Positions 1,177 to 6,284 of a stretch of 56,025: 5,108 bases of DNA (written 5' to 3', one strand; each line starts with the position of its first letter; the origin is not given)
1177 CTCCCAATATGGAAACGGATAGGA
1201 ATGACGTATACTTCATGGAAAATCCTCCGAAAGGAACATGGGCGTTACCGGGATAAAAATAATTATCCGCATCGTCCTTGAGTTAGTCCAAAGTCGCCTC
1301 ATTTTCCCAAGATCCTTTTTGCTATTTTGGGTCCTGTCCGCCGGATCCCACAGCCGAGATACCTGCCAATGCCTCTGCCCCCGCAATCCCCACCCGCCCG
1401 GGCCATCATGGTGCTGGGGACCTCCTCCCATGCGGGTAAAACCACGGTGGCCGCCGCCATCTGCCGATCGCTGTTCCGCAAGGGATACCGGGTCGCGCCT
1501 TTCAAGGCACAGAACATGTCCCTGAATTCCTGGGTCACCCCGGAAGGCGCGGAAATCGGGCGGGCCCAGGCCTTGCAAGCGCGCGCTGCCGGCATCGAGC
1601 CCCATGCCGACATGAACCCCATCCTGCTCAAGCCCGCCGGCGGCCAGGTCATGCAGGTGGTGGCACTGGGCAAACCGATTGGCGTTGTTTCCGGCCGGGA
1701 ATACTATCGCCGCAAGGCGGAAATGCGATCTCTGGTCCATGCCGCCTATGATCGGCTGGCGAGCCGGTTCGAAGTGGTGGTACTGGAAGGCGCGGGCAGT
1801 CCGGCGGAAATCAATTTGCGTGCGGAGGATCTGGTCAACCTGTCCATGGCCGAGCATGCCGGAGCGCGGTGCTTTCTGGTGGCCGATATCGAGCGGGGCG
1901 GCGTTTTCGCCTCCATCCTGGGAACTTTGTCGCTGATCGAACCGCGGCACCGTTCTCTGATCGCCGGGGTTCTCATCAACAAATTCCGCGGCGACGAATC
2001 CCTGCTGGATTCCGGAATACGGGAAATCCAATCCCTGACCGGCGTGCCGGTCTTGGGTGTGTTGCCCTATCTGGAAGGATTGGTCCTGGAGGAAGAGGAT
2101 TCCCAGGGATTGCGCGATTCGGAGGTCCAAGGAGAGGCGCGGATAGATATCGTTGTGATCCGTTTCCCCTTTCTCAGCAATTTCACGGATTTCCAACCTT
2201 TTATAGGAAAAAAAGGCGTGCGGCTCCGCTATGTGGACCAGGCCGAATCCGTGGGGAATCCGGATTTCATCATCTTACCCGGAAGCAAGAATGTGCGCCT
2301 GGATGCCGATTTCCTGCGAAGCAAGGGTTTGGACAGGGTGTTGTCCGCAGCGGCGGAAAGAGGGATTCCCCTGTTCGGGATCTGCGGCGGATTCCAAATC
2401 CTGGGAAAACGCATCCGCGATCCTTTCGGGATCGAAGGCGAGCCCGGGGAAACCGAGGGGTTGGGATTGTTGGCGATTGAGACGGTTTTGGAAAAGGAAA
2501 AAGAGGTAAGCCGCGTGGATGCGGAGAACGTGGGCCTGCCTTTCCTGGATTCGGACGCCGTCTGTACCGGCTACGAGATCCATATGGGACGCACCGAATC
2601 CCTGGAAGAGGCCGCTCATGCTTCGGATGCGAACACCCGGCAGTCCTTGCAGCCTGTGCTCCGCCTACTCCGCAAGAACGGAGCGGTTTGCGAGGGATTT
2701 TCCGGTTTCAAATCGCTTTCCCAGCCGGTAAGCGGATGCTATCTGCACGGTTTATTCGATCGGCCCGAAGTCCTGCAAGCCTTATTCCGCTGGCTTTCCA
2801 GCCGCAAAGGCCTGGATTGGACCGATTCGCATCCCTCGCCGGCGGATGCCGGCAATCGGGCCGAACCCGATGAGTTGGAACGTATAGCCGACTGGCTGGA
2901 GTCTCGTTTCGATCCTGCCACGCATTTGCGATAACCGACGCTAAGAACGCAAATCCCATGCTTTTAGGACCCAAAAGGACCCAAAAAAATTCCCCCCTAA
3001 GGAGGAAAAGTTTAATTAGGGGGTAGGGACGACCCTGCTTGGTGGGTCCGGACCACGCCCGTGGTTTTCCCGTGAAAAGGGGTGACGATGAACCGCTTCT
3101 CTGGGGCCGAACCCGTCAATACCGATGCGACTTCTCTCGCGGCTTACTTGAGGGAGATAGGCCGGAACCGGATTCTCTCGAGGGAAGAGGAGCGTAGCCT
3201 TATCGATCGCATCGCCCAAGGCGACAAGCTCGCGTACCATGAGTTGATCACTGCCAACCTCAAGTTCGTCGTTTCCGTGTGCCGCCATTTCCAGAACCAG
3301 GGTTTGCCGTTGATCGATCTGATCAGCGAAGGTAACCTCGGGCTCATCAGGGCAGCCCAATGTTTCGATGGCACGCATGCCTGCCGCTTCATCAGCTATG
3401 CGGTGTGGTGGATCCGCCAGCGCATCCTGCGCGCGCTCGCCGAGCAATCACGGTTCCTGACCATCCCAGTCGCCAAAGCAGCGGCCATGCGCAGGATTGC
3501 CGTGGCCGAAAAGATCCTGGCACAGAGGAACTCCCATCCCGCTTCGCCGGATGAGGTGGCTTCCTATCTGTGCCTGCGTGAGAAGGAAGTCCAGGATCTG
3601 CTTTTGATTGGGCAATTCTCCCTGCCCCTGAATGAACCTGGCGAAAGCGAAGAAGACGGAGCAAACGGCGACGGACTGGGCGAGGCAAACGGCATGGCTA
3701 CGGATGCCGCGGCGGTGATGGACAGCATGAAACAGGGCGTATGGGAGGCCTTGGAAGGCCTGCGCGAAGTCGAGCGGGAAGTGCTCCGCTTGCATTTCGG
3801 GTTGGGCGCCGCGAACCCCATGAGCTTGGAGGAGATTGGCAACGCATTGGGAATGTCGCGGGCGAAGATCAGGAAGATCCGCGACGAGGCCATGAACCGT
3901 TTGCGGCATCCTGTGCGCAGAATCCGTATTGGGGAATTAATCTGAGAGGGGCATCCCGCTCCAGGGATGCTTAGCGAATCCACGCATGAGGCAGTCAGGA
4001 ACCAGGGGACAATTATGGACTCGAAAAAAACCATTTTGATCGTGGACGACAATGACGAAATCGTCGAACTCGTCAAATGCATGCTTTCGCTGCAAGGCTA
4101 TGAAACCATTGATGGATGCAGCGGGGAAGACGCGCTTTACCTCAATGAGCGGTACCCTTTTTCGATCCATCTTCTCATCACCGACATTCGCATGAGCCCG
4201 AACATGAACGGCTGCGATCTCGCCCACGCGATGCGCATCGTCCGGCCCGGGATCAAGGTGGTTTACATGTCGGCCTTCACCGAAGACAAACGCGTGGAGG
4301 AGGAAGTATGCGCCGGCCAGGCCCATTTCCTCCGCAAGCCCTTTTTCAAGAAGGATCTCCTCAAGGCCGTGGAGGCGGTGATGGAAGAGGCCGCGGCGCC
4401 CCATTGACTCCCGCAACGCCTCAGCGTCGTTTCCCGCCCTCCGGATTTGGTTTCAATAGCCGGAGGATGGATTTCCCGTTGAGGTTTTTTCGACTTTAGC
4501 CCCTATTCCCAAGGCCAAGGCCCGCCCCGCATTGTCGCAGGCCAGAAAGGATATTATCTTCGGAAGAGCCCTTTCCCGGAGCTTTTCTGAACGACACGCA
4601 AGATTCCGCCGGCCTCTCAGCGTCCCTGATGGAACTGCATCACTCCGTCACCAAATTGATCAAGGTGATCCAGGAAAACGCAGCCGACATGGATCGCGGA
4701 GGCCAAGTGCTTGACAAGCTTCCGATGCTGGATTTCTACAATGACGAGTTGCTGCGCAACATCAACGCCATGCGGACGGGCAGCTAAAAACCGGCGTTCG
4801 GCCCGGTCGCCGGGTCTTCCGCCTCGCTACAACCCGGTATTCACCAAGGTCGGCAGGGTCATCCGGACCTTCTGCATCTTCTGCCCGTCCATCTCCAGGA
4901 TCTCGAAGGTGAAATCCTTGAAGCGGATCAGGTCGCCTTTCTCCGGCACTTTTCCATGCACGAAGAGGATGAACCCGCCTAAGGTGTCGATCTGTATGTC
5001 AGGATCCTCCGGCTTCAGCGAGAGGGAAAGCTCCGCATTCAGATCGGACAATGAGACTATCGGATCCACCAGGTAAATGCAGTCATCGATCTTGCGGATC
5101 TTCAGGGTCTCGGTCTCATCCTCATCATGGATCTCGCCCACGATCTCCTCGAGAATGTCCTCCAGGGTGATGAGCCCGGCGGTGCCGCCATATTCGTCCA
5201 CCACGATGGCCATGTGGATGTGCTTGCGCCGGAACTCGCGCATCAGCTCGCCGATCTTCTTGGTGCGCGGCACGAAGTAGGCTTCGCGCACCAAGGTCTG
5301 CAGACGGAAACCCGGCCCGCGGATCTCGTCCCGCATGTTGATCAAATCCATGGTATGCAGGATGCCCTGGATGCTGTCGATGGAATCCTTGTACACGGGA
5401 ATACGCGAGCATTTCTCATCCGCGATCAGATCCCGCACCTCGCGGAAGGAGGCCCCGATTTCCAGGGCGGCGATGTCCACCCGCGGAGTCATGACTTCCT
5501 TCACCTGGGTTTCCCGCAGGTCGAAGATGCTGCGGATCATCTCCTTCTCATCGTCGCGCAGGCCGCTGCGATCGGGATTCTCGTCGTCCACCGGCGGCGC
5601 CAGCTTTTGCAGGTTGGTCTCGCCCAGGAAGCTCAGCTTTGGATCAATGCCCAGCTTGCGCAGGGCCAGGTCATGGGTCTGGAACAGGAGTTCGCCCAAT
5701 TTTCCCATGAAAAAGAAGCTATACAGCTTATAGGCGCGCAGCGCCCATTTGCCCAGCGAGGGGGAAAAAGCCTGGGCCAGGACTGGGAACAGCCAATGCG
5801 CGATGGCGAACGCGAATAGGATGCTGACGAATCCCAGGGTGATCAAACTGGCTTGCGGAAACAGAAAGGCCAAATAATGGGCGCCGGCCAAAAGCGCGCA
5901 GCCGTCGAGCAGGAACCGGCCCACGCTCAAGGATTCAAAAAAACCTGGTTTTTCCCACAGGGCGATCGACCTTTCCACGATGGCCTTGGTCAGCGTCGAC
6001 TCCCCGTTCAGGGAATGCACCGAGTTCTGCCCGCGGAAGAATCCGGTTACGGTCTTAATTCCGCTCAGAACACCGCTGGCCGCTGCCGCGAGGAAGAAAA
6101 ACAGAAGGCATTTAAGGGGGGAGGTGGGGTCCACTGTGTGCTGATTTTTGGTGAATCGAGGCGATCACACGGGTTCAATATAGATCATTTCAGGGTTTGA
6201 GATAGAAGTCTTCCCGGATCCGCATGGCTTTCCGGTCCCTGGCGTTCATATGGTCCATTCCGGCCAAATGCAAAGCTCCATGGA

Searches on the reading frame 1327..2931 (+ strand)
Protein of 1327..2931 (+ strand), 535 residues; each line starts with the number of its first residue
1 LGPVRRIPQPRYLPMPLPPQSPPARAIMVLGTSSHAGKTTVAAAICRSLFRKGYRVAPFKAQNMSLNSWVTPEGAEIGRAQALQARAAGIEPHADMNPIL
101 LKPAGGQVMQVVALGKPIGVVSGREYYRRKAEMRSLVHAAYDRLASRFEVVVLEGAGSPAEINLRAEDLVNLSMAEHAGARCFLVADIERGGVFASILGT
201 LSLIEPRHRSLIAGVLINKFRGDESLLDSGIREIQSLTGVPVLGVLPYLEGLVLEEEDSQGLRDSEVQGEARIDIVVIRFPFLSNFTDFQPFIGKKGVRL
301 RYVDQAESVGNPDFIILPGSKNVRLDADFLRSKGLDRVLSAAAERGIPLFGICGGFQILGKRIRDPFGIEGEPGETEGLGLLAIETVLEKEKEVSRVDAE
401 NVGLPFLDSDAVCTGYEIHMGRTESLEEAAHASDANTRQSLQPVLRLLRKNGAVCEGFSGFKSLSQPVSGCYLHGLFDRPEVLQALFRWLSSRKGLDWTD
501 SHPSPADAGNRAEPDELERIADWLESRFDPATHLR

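Call 63: search_protein_families(library=pfam, proteins=[window:1327-2931:+], max_evalue=0.00001)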
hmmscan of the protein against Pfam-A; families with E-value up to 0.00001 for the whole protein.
window:1327-2931:+ (535 aa): 3 families
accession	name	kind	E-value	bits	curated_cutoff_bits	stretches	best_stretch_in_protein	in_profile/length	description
PF07685.20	GATase_3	-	4.5e-47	160.7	27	1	274-480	1-194/196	CobB/CobQ-like glutamine amidotransferase domain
PF01656.29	CbiA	-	1.5e-23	83.5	25.4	1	27-253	1-116/125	CobQ/CobB/MinD/ParA nucleotide binding domain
PF13500.12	AAA_26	-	4.3e-17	63.1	27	1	136-253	86-195/198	AAA domain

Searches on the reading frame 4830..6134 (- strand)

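Call 63: search_protein_families(library=pfam, proteins=[window:4830-6134:-], max_evalue=0.00001)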
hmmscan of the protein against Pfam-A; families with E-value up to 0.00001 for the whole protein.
window:4830-6134:- (435 aa): 2 families
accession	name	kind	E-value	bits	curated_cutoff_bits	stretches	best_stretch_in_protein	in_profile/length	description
PF03471.22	CorC_HlyC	-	4.9e-16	59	27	1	348-427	2-79/81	Transporter associated domain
PF00571.33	CBS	-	1.8e-14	54.2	24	1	284-332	8-56/57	CBS domain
